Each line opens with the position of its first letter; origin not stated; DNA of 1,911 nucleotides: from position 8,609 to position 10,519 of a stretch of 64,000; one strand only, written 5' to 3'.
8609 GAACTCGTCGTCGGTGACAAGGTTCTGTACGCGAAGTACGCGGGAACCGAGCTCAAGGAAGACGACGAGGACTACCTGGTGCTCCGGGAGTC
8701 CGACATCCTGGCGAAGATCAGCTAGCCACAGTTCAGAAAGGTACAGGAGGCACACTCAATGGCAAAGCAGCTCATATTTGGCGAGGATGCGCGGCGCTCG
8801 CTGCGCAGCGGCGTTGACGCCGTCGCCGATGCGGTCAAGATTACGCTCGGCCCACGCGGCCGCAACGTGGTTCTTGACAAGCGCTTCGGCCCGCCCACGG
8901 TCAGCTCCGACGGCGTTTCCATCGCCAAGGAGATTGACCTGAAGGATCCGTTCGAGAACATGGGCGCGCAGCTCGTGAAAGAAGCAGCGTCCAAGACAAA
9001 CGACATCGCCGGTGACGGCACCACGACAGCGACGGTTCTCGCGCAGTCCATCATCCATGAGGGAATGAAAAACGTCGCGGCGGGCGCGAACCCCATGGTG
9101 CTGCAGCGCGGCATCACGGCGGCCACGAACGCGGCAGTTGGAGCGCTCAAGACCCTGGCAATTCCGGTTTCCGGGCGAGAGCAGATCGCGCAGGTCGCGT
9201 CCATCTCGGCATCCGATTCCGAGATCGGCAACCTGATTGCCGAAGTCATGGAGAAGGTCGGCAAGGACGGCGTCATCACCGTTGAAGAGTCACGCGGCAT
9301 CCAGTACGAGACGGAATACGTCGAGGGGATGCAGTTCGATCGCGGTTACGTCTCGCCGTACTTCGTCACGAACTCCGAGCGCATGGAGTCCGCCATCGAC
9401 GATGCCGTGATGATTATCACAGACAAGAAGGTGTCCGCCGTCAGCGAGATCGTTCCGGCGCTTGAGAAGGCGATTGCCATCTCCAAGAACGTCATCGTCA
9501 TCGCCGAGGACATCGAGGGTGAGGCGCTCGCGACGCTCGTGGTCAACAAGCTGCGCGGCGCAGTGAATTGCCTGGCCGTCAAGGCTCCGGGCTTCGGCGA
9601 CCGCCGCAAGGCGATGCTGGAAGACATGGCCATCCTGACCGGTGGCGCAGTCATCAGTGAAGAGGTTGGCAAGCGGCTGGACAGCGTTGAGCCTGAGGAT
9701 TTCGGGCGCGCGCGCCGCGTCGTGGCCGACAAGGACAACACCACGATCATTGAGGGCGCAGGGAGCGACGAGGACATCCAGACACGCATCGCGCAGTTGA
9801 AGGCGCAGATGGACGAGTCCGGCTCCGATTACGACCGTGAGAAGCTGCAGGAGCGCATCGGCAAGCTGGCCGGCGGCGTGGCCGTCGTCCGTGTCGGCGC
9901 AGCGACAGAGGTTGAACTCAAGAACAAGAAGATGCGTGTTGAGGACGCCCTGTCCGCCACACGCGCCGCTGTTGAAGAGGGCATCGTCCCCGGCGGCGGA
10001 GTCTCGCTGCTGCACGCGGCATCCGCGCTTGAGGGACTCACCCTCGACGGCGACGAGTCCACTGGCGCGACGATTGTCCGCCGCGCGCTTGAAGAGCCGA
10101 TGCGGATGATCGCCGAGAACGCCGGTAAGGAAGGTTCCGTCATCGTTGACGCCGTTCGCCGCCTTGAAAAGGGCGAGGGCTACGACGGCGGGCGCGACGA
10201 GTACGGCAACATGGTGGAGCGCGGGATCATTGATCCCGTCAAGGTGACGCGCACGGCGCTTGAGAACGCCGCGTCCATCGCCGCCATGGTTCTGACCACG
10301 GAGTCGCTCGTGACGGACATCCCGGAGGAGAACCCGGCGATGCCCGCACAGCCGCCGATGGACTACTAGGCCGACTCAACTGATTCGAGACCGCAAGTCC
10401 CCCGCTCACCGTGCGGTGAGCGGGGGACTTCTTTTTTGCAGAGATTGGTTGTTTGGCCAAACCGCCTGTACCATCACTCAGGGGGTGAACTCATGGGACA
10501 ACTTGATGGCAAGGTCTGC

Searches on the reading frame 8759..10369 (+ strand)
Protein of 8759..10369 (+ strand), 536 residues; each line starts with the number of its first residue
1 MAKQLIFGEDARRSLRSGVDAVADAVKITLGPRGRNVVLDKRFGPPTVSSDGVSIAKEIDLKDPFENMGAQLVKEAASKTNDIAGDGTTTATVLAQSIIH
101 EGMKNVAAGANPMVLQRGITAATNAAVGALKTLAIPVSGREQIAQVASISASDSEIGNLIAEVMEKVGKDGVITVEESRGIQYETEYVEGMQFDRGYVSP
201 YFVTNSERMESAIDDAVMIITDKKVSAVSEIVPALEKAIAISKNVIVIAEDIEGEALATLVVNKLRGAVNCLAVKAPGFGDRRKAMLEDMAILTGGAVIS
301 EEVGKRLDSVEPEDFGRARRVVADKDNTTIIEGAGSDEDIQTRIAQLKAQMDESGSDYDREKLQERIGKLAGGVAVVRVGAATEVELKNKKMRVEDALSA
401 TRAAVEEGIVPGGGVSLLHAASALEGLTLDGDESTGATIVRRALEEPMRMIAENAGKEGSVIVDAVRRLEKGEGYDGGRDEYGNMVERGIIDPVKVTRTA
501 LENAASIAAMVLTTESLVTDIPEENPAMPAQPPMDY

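Call 3: search_protein_families(library=pfam, proteins=[window:8759-10369:+])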
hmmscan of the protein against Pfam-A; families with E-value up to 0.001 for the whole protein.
window:8759-10369:+ (536 aa): 1 family
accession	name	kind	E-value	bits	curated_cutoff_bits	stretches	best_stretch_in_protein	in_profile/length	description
PF00118.29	Cpn60_TCP1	-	1.1e-73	249.1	34.3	1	22-520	1-488/490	TCP-1/cpn60 chaperonin family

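Call 4: search_protein_families(library=ncbifam, proteins=[window:8759-10369:+])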
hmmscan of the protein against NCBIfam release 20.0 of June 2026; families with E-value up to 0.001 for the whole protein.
window:8759-10369:+ (536 aa): 19 families
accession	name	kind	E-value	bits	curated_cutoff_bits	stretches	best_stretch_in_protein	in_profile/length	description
NF000592.1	PRK00013.1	subfamily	6.9e-241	800.3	397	1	2-522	1-524/524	chaperonin GroEL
NF009489.0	PRK12851.1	subfamily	1.9e-239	795.5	464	1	1-533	2-536/541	chaperonin GroEL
TIGR02348.1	GroEL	equivalog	1.4e-238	792.7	582.1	1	2-524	1-526/526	chaperonin GroEL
NF009488.0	PRK12850.1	subfamily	7.7e-236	783.8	475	1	1-533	2-536/544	chaperonin GroEL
NF009487.0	PRK12849.1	subfamily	4.6e-235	781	352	1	1-530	1-532/543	chaperonin GroEL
NF010704.0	PRK14104.1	subfamily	3.1e-206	685.9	1041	1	2-533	3-537/546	chaperonin GroEL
NF038369.1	GroEL3_Chlamy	exception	1.6e-67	228.3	600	1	10-516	11-504/506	variant chaperonin GroEL3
NF038370.1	GroEL2_Chlamy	exception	3.2e-45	154.7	600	1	24-515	24-516/533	variant chaperonin GroEL2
NF041083.2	thermosome_beta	equivalog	2e-28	99.7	400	2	7-180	14-184/520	thermosome subunit beta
TIGR02339.1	thermosome_arch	subfamily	2.1e-28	99.4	671.1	2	7-179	13-183/521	thermosome subunit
NF041082.2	thermosome_alpha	equivalog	5.6e-28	98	450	2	7-187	14-209/519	thermosome subunit alpha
TIGR02342.1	chap_CCT_delta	equivalog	2.3e-23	82.6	695.35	2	10-178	9-174/517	T-complex protein 1 subunit delta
TIGR02345.1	chap_CCT_eta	equivalog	9.2e-22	77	669.2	2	19-155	27-163/523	T-complex protein 1 subunit eta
TIGR02341.1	chap_CCT_beta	equivalog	6.1e-19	68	522.15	2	8-139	12-141/519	T-complex protein 1 subunit beta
TIGR02347.1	chap_CCT_zeta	equivalog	2.7e-17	62.5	587.15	2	20-178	26-182/531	T-complex protein 1 subunit zeta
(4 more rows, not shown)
